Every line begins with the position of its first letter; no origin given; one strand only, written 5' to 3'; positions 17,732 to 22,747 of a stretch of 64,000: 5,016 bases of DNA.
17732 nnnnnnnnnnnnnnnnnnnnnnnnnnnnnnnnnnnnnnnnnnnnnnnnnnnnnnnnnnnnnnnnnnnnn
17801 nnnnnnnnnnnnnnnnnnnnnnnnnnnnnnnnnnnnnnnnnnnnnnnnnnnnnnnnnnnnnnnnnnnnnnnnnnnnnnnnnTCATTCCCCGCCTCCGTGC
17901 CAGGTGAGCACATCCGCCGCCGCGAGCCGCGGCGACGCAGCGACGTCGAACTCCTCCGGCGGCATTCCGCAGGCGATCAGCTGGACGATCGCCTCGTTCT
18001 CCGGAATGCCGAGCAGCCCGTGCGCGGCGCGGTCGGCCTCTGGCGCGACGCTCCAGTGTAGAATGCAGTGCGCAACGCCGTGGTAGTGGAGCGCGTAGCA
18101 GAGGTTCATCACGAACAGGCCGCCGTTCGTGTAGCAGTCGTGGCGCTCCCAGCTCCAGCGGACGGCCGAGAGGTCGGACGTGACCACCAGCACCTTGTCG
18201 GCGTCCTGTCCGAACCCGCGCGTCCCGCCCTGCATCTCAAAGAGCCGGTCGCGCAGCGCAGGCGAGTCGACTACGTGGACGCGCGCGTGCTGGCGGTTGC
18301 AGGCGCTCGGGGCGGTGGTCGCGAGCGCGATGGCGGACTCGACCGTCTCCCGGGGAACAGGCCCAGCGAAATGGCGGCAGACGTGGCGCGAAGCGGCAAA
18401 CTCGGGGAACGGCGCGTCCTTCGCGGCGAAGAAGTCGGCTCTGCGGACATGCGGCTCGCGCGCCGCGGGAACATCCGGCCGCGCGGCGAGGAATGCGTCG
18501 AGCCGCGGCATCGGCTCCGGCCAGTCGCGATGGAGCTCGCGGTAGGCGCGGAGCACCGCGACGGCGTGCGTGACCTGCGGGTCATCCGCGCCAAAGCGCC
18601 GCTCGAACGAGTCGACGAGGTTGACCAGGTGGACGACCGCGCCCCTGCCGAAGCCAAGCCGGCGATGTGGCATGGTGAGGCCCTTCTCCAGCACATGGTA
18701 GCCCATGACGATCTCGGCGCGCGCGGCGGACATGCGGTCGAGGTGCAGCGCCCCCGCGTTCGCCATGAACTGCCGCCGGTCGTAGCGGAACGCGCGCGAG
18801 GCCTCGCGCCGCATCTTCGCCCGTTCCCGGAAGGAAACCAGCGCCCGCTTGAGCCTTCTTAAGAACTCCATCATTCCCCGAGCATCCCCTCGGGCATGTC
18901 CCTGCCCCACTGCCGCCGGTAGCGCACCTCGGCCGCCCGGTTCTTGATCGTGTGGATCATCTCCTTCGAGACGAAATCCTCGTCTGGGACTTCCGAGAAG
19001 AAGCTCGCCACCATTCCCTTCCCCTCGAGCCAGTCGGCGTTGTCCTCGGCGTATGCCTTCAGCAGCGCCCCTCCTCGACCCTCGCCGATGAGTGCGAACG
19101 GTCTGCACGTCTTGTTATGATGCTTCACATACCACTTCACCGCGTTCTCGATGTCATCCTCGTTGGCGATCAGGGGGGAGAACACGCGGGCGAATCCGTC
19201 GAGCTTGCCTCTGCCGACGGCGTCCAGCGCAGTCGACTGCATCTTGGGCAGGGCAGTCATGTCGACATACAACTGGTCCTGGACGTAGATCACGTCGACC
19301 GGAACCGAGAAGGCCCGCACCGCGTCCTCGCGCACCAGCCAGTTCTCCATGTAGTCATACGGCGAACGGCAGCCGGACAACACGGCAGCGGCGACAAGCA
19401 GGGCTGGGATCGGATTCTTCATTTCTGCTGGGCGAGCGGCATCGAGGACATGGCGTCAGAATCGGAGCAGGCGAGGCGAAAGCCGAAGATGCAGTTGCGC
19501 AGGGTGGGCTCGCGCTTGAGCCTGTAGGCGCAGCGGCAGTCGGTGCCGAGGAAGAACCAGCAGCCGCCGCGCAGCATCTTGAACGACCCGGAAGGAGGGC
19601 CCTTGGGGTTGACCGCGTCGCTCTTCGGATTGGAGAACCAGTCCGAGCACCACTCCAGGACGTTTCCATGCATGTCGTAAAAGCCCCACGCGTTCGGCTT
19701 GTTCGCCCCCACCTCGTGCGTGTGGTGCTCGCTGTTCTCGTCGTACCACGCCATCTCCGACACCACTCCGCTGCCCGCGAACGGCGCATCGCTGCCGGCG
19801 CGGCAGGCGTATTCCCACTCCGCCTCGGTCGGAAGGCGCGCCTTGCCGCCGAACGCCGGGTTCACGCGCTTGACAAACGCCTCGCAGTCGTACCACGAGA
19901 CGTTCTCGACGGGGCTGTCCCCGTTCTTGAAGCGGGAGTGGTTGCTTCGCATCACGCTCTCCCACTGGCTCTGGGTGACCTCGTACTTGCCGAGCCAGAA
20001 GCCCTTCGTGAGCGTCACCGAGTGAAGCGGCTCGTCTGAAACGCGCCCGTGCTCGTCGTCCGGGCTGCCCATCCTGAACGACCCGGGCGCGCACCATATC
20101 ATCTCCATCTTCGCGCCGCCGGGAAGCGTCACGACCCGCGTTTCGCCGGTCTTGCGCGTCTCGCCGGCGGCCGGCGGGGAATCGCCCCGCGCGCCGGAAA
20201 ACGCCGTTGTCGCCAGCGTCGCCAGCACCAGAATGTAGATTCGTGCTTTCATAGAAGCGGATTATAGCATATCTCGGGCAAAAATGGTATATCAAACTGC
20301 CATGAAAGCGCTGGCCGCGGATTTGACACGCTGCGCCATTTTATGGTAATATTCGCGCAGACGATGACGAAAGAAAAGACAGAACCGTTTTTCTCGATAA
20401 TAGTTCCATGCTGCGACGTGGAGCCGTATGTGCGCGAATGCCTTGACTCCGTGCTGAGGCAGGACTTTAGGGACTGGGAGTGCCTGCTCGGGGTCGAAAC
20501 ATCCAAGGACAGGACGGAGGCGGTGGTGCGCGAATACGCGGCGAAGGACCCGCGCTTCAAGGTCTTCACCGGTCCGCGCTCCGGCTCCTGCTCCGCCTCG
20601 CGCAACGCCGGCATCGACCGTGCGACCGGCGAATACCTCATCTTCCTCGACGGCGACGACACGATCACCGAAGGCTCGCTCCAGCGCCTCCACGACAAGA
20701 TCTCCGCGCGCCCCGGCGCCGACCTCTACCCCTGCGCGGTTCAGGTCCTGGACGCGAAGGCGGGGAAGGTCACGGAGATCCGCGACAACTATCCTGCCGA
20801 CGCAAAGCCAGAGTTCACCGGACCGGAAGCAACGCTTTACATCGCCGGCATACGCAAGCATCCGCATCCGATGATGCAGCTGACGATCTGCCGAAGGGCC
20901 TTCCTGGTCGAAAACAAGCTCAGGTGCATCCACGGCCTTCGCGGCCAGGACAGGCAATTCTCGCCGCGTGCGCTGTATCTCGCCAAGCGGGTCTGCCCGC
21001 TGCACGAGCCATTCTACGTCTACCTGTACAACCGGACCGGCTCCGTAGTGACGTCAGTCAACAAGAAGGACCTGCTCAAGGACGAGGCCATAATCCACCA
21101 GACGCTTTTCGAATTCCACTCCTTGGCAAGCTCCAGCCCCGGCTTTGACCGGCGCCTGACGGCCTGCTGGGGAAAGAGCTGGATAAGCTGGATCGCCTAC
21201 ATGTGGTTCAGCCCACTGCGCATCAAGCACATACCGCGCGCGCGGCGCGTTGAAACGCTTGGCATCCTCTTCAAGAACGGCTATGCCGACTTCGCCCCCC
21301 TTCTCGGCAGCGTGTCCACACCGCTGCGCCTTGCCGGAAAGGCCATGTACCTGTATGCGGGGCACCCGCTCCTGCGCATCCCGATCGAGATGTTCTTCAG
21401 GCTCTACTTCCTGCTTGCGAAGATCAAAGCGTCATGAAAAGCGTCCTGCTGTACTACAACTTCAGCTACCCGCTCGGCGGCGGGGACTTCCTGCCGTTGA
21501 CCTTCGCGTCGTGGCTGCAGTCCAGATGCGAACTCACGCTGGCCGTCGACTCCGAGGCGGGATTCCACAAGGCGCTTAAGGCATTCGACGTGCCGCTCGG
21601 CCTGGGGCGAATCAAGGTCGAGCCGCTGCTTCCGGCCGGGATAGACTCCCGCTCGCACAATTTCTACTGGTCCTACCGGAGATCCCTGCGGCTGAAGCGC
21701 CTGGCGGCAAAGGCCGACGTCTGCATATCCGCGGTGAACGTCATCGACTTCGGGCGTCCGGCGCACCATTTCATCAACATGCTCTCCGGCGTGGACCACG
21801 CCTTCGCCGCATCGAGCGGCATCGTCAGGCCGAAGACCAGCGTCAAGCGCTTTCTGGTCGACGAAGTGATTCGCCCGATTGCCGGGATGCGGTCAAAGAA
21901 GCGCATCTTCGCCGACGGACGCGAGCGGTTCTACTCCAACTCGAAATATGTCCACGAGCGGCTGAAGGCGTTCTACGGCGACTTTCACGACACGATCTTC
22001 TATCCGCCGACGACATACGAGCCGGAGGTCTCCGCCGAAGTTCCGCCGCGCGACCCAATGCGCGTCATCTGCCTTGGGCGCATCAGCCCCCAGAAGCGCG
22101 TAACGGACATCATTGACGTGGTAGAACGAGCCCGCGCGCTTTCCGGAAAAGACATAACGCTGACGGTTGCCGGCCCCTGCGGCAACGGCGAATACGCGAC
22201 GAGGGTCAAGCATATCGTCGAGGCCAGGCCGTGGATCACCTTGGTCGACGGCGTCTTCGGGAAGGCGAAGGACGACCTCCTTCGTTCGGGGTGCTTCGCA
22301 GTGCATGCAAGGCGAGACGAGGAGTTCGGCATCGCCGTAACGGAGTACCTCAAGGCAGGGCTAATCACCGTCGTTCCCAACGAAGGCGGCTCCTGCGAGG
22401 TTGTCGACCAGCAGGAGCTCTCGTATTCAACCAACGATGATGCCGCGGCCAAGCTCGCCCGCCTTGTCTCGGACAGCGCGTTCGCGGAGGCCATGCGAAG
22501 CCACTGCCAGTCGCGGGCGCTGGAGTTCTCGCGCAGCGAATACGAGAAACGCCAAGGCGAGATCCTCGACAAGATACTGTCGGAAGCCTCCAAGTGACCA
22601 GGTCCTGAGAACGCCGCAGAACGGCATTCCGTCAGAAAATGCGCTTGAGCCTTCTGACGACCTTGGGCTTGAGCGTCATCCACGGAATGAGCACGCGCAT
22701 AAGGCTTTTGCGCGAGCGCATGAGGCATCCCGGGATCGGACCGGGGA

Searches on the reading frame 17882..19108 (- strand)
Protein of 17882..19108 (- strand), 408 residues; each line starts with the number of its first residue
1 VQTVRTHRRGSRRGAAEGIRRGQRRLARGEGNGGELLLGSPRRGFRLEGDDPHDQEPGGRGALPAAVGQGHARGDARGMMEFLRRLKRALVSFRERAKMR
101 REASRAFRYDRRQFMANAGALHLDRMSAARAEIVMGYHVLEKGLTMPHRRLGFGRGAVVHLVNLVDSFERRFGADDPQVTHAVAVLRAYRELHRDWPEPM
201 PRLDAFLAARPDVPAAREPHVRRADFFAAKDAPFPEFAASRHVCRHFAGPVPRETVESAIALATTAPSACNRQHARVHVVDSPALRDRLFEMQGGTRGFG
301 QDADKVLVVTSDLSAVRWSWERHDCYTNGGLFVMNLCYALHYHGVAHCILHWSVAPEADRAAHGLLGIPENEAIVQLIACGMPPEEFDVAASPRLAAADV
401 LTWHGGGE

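Call 54: search_protein_families(library=pfam, proteins=[window:17882-19108:-], max_evalue=0.001)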
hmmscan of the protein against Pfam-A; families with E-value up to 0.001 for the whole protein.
window:17882-19108:- (408 aa): 1 family
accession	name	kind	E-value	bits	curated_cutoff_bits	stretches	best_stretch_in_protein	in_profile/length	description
PF00881.29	Nitroreductase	-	5.9e-13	49.8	23.5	1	239-291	2-55/167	Nitroreductase family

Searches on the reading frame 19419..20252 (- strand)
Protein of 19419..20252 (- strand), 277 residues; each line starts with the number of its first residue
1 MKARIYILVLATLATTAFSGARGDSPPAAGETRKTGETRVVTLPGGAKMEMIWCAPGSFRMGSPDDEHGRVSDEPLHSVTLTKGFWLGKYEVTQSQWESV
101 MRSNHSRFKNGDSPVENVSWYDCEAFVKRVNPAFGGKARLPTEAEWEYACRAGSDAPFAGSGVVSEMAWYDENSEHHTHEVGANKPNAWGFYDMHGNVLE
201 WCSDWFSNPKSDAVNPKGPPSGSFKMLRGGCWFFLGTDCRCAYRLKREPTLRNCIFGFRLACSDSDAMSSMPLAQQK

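Call 9: search_protein_families(library=pfam, proteins=[window:19419-20252:-], max_evalue=0.01)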
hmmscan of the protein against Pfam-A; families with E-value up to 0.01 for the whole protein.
window:19419-20252:- (277 aa): 1 family
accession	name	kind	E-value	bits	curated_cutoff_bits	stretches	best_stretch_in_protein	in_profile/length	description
PF03781.23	FGE-sulfatase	-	3.2e-47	161.8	23.3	1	50-261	4-254/255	Sulfatase-modifying factor enzyme 1-like domain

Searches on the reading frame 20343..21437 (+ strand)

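Call 9: search_protein_families(library=pfam, proteins=[window:20343-21437:+], max_evalue=0.01)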
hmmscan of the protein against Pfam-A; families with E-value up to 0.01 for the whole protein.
window:20343-21437:+ (364 aa): 3 families
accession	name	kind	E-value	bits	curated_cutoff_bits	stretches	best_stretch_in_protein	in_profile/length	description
PF00535.33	Glycos_transf_2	-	1.1e-27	97.5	23.3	1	18-124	1-107/168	Glycosyl transferase family 2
PF13641.12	Glyco_tranf_2_3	-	6.8e-12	46.3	27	1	17-116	3-107/230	Glycosyltransferase like family 2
PF10111.15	Glyco_tranf_2_2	-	6.2e-05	23.1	27.3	1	28-118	13-104/276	Glycosyltransferase like family 2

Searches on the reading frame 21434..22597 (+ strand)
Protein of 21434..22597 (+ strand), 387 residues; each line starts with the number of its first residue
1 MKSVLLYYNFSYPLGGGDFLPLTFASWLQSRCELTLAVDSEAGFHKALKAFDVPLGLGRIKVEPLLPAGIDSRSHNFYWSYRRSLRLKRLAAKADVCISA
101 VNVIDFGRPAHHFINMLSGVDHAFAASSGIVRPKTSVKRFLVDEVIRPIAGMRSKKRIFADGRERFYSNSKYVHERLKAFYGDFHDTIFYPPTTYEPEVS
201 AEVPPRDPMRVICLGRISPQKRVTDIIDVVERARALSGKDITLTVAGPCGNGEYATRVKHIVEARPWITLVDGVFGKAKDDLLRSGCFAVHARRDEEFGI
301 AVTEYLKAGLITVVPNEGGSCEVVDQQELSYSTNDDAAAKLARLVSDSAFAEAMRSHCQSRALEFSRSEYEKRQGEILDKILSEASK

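Call 9: search_protein_families(library=pfam, proteins=[window:21434-22597:+], max_evalue=0.01)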
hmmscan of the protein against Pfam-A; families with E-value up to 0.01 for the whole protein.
window:21434-22597:+ (387 aa): 3 families
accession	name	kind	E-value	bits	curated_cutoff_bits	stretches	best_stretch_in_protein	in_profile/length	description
PF00534.26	Glycos_transf_1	-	3e-16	59.9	26.4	1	205-355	12-166/172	Glycosyl transferases group 1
PF13692.12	Glyco_trans_1_4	-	2.7e-11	44.3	27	1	210-345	3-140/142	Glycosyl transferases group 1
PF20706.3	GT4-conflict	-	0.00018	21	26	1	198-362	187-359/385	Family 4 Glycosyltransferase in conflict systems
